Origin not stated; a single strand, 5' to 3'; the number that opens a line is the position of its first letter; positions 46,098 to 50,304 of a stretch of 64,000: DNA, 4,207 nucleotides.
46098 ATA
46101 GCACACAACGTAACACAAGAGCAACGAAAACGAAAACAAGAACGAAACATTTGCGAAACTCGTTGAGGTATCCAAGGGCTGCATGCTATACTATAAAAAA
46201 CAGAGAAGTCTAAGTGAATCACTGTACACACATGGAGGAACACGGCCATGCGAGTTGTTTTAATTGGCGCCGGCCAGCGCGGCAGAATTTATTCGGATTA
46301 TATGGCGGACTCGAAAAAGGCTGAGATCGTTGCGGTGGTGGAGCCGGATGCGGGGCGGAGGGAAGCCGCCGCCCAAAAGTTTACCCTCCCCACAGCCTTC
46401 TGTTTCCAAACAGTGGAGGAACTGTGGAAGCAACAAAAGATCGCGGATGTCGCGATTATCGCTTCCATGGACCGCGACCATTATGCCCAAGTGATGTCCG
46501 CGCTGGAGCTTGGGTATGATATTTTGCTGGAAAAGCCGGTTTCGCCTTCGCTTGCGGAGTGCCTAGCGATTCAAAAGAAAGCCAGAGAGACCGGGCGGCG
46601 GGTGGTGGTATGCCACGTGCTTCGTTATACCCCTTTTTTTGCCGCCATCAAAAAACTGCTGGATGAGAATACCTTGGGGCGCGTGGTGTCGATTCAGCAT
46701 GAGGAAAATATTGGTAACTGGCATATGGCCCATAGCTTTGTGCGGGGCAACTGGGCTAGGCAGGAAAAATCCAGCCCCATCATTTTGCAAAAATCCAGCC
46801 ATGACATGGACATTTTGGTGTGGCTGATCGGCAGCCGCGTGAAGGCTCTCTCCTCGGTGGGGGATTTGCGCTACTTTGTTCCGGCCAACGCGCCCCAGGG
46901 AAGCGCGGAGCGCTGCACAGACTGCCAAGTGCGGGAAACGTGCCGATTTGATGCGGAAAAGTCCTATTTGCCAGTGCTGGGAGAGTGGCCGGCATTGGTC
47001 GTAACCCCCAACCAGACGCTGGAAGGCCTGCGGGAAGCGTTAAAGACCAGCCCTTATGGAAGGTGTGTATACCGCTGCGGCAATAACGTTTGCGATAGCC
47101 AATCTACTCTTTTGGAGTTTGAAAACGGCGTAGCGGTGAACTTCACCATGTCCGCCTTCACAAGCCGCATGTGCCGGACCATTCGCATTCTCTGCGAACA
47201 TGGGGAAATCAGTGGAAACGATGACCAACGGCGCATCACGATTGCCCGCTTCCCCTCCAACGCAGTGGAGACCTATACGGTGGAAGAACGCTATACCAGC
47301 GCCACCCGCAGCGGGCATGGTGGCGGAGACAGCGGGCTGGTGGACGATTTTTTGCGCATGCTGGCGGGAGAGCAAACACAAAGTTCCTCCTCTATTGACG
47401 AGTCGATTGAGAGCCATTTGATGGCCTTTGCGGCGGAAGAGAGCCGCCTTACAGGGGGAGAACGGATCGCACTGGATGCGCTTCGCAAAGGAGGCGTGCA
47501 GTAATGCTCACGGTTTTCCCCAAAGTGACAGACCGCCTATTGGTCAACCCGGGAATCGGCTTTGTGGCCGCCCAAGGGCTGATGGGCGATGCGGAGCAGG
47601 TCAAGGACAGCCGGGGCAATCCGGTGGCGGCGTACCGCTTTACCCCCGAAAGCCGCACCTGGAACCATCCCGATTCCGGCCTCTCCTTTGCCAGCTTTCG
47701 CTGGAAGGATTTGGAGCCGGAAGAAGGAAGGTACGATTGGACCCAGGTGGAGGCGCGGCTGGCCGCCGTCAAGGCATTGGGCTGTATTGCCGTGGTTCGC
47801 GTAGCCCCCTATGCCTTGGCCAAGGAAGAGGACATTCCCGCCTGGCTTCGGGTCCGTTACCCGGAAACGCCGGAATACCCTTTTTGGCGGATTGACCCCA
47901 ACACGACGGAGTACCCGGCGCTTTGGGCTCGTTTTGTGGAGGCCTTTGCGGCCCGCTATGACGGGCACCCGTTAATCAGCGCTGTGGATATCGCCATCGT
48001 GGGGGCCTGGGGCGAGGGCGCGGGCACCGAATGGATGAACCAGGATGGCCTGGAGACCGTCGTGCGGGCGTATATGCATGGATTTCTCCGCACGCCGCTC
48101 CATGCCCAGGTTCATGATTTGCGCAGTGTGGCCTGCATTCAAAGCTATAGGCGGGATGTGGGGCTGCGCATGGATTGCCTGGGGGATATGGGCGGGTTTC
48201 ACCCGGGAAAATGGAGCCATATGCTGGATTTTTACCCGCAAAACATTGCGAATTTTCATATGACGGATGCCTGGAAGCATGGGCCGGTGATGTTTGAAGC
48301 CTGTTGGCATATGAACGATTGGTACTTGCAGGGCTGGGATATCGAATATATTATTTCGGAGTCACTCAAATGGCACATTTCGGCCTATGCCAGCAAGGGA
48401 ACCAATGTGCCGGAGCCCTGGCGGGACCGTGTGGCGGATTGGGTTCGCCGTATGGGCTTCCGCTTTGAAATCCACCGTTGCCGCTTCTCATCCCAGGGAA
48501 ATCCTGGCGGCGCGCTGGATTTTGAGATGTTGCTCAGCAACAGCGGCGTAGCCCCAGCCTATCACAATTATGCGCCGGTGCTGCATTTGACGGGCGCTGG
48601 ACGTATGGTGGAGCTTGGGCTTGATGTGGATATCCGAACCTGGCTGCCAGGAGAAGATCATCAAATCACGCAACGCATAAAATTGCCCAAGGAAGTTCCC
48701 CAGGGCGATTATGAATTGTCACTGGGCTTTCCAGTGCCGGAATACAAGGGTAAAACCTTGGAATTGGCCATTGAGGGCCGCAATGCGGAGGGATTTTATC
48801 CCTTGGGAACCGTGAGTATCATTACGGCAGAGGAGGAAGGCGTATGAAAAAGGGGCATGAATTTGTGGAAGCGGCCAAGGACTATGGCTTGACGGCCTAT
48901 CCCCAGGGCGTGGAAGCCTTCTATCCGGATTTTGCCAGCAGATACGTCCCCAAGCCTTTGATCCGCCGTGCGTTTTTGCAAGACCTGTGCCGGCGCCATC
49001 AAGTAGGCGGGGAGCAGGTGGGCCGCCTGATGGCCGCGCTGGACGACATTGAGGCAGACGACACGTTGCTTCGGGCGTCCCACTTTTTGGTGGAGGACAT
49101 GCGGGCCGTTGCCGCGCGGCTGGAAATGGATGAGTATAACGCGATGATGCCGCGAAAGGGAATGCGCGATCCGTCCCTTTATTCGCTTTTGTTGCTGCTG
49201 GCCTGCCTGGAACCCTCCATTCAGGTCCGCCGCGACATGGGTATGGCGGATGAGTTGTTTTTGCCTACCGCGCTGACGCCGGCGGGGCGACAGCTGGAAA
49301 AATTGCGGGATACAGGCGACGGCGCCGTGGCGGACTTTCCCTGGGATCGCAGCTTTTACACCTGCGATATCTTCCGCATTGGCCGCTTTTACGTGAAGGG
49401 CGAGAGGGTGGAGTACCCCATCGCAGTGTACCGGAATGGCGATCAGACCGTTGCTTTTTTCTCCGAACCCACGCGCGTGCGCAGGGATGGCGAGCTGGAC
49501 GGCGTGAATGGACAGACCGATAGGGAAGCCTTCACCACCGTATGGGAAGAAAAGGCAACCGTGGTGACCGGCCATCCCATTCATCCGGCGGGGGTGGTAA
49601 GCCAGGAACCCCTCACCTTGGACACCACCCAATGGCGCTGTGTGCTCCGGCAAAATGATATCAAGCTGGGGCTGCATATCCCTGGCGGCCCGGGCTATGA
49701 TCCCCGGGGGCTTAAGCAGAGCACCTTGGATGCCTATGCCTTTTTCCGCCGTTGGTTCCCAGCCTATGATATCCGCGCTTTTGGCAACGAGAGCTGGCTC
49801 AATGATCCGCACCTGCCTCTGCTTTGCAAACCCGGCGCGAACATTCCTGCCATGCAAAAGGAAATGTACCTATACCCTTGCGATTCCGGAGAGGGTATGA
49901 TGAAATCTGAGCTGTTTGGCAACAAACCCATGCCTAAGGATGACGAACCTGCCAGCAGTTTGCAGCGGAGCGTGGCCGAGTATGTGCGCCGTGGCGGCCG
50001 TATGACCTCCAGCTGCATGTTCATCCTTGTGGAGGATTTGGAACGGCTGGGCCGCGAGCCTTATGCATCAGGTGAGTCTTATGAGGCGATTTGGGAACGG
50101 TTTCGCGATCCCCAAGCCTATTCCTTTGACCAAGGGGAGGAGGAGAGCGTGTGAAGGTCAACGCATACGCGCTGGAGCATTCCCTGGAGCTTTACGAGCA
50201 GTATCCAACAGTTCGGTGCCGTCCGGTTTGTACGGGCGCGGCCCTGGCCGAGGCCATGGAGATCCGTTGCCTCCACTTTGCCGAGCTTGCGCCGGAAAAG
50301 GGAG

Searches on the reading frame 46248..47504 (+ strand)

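Call 44: search_protein_families(library=pfam, proteins=[window:46248-47504:+], max_evalue=0.00001)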
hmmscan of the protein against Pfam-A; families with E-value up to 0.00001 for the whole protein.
window:46248-47504:+ (418 aa): 3 families
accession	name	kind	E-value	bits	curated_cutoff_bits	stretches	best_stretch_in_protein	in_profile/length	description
PF01408.29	GFO_IDH_MocA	-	3.9e-22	79.6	24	1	1-122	1-119/120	Oxidoreductase family, NAD-binding Rossmann fold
PF22725.1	GFO_IDH_MocA_C3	-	8.4e-12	45.6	27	1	131-206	1-73/124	GFO/IDH/MocA C-terminal domain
PF02894.22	GFO_IDH_MocA_C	-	3.5e-10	40.5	22.9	1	135-400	1-210/218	Oxidoreductase family, C-terminal alpha/beta domain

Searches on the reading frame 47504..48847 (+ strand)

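Call 44: search_protein_families(library=pfam, proteins=[window:47504-48847:+], max_evalue=0.00001)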
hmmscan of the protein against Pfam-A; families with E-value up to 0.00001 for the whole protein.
window:47504-48847:+ (447 aa): 2 families
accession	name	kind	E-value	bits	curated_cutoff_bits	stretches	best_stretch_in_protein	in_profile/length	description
PF16116.10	DUF4832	-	5.1e-18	66.1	29.2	1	310-415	96-203/216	Domain of unknown function (DUF4832)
PF02449.21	Glyco_hydro_42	-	2e-06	27.9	21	1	61-160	28-131/376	Beta-galactosidase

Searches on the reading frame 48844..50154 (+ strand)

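Call 44: search_protein_families(library=pfam, proteins=[window:48844-50154:+], max_evalue=0.00001)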
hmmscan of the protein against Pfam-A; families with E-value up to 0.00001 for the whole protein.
window:48844-50154:+ (436 aa): 2 families
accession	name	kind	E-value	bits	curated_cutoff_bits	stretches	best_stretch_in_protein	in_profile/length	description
PF18164.7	GNAT_C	-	1e-13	51.8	22.8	1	268-390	14-138/142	GNAT-like C-terminal domain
PF18082.7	NAT_N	-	6.1e-08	34.1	27.8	1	44-174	2-129/129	N-acyltransferase N-terminal domain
